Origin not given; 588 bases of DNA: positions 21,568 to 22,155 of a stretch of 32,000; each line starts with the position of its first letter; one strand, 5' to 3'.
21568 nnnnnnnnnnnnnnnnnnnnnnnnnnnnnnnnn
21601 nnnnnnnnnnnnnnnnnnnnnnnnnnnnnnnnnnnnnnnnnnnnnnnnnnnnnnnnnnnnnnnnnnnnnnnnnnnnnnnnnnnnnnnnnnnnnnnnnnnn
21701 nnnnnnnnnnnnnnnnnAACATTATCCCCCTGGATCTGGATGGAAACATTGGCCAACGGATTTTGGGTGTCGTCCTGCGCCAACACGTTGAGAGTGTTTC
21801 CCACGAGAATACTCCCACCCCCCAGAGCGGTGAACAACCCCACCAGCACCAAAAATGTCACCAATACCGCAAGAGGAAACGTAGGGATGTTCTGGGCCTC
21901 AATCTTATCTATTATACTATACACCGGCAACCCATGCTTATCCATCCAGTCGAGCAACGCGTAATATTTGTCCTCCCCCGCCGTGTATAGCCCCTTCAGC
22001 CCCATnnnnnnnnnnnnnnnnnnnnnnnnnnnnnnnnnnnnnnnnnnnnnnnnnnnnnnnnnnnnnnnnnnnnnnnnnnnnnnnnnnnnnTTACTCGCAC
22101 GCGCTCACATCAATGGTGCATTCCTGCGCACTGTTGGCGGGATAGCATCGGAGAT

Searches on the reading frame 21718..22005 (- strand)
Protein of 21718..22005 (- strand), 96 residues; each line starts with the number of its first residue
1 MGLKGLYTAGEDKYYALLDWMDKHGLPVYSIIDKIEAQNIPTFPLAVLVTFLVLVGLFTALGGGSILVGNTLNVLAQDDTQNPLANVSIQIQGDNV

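Call 75: find_homologous_proteins(query=window:21718-22005:-, max_evalue=0.001)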
Query seq(96 aa): 9 candidates shared short words with the query, none scored E <= 0.001.
